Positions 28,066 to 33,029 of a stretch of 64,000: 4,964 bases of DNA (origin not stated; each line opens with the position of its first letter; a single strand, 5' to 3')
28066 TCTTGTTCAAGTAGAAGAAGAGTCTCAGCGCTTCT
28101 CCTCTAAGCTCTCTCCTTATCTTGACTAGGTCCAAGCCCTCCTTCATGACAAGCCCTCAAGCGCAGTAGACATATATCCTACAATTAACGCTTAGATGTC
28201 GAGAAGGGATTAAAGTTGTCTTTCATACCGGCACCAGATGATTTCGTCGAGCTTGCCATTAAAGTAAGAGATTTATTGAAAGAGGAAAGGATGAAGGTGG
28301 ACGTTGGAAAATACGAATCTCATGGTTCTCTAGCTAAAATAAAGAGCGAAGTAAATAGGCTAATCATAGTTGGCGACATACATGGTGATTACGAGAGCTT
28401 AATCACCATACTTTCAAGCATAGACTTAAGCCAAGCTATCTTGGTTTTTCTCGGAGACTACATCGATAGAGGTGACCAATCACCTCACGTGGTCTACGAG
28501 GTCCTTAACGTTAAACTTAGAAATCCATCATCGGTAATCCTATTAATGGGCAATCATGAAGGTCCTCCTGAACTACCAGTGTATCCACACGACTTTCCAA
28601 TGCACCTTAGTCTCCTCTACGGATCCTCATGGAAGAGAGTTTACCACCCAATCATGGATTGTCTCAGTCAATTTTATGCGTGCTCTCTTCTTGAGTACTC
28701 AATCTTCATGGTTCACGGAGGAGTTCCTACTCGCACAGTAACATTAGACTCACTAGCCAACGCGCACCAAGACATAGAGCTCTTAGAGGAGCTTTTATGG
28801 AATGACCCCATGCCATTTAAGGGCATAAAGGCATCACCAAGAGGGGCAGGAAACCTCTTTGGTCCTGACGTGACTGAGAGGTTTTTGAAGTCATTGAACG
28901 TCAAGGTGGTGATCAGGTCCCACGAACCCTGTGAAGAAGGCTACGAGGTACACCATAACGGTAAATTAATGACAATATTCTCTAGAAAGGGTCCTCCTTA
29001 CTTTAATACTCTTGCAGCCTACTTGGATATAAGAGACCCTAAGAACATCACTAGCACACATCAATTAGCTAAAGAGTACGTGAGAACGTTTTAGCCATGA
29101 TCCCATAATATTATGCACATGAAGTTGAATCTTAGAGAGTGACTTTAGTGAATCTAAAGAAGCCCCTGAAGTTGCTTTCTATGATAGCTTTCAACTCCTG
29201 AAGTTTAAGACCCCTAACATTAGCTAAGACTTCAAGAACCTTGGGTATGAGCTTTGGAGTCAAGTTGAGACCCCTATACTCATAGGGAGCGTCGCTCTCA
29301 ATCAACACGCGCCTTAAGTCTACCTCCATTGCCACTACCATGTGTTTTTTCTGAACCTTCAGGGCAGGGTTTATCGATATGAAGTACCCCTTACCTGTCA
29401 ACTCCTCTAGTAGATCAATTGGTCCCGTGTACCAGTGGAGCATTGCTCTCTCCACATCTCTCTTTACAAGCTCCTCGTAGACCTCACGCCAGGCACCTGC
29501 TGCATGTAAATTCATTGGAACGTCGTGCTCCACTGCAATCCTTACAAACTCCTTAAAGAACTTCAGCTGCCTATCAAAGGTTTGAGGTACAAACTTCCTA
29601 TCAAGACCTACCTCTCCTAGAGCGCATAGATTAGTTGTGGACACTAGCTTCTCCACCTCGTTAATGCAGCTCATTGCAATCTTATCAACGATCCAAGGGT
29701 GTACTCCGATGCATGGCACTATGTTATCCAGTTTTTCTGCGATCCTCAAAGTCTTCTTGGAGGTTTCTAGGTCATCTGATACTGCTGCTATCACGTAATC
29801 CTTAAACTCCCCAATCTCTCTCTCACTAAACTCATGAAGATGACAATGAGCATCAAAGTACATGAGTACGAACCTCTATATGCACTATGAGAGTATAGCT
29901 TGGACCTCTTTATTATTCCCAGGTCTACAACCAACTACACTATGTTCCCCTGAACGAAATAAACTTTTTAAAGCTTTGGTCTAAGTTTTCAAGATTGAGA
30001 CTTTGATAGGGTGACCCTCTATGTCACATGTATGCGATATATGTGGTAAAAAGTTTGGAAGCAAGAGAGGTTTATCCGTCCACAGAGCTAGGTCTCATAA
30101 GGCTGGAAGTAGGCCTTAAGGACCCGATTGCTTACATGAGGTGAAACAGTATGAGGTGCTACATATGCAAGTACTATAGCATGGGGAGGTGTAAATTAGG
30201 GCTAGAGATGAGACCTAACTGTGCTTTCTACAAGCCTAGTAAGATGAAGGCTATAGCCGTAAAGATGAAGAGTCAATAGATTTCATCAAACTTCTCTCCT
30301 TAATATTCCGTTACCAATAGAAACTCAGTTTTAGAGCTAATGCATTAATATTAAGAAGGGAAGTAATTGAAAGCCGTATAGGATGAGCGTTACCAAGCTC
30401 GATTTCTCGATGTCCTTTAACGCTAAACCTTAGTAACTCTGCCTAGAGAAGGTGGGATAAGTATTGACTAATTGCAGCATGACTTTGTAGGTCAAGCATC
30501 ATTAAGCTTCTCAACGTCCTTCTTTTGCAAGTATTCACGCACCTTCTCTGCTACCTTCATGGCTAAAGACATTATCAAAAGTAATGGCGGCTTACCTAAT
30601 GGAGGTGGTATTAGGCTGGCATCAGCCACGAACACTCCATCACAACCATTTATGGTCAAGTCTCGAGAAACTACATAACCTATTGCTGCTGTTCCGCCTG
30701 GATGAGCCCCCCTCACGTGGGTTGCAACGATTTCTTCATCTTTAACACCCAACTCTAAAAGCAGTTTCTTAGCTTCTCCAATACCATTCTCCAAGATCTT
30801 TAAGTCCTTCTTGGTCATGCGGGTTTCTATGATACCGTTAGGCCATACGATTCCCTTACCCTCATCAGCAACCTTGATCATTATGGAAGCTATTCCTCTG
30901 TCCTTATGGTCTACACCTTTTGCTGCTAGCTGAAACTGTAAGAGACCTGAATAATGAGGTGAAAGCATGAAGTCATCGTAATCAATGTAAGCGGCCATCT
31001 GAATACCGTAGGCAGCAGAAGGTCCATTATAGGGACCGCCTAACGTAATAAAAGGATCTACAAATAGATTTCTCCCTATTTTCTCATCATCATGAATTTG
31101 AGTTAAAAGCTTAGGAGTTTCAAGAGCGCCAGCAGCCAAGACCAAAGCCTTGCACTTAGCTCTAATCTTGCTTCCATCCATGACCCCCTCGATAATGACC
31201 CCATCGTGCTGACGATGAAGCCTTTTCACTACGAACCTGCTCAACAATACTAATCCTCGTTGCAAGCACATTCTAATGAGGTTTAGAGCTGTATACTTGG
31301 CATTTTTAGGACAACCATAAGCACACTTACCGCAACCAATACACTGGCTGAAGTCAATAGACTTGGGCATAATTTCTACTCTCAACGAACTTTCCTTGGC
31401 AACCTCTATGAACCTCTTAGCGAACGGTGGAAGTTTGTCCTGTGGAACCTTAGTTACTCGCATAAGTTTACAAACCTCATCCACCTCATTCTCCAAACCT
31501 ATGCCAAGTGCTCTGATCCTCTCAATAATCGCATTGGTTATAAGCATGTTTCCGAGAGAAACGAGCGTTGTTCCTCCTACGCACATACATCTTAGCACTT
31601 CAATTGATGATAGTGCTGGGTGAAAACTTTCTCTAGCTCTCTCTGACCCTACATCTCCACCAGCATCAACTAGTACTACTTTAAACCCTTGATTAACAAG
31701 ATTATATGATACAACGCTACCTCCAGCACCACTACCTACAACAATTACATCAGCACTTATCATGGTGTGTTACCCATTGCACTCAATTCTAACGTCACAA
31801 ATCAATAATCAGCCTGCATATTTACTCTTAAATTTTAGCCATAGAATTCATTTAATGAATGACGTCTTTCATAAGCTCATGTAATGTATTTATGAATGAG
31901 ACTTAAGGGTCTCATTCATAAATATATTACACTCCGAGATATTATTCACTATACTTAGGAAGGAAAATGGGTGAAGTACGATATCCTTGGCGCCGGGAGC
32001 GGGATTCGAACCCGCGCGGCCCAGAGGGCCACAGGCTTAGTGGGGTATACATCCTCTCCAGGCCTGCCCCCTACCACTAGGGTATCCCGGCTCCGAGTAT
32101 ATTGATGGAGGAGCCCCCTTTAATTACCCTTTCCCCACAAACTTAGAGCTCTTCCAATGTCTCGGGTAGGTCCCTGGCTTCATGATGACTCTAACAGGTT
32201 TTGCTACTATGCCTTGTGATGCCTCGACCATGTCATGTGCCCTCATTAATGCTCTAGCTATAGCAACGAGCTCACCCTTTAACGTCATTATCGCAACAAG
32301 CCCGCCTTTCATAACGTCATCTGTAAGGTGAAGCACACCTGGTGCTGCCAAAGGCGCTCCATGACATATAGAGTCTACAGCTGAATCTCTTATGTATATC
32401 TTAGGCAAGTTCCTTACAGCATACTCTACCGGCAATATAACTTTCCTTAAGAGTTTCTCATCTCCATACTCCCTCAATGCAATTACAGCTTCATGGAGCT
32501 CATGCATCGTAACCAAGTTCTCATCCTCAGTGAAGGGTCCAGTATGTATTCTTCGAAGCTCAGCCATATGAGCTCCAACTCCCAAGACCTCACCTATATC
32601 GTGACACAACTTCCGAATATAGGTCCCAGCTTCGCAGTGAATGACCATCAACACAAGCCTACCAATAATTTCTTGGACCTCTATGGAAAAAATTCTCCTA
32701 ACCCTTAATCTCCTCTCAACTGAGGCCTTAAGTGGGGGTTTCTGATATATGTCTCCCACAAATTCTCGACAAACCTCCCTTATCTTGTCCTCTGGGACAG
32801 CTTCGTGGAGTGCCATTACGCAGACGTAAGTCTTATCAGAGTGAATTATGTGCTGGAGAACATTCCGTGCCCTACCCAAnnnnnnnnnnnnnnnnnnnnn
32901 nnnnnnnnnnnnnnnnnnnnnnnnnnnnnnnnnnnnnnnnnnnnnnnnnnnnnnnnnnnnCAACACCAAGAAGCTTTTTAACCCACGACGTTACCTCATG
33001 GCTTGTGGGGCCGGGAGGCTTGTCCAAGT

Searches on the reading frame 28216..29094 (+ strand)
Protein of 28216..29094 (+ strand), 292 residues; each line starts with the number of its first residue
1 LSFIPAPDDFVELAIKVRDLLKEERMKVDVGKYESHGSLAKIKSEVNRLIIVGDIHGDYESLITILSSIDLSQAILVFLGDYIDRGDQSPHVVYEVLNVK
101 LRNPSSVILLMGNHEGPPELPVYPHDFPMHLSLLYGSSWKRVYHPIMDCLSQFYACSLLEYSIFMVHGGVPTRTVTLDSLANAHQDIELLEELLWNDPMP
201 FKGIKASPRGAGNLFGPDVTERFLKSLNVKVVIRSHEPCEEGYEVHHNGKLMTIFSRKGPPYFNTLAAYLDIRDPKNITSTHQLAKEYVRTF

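Call 10: search_protein_families(library=pfam, proteins=[window:28216-29094:+], max_evalue=0.00001)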
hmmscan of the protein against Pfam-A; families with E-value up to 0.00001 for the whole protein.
window:28216-29094:+ (292 aa): 1 family
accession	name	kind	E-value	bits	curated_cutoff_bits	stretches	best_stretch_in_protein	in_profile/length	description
PF00149.33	Metallophos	-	1.6e-25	91.1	21.5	1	48-239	2-190/191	Calcineurin-like phosphoesterase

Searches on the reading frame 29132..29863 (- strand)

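Call 10: search_protein_families(library=pfam, proteins=[window:29132-29863:-], max_evalue=0.00001)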
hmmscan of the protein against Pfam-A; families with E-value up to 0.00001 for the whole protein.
window:29132-29863:- (243 aa): 1 family
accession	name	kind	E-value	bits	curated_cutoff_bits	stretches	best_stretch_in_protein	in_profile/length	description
PF01026.27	TatD_DNase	-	4.3e-54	184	27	1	3-236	1-252/253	TatD related DNase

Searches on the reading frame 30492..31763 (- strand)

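Call 10: search_protein_families(library=pfam, proteins=[window:30492-31763:-], max_evalue=0.00001)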
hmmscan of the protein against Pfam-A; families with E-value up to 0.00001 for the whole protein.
window:30492-31763:- (423 aa): 4 families
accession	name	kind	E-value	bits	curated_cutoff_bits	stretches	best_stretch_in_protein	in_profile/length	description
PF00732.25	GMC_oxred_N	-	1.8e-14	54.5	23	1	91-236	64-216/218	GMC oxidoreductase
PF05199.19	GMC_oxred_C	-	1.5e-08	35.7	24.6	1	345-401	78-139/139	GMC oxidoreductase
PF01266.30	DAO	-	4.5e-08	33.4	27.9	1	5-214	1-205/353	FAD dependent oxidoreductase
PF00037.32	Fer4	-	6.5e-06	26.2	21.1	0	136-155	3-22/24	4Fe-4S binding domain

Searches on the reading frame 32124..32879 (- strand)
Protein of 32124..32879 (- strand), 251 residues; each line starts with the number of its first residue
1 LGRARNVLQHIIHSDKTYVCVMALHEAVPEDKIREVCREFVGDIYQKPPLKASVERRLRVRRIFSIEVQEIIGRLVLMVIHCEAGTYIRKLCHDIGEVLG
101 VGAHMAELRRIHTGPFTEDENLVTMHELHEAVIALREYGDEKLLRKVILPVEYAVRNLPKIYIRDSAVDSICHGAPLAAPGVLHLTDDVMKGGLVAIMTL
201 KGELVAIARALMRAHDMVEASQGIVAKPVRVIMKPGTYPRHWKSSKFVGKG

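Call 10: search_protein_families(library=pfam, proteins=[window:32124-32879:-], max_evalue=0.00001)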
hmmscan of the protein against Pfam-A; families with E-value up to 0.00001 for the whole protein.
window:32124-32879:- (251 aa): 4 families
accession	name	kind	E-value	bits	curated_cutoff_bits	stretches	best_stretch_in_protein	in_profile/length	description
PF16198.10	TruB_C_2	-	2.6e-27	95.2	29.3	1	89-155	1-65/66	tRNA pseudouridylate synthase B C-terminal domain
PF01472.26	PUA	-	2.5e-18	66.2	24.8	1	159-232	1-74/74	PUA domain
PF01509.24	TruB_N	-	1.2e-07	32.7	27.3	0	25-88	69-149/149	TruB family pseudouridylate synthase (N terminal domain)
PF21238.2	Pus10_C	-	3.8e-07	30.3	27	1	14-93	122-203/232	Pus10, C-terminal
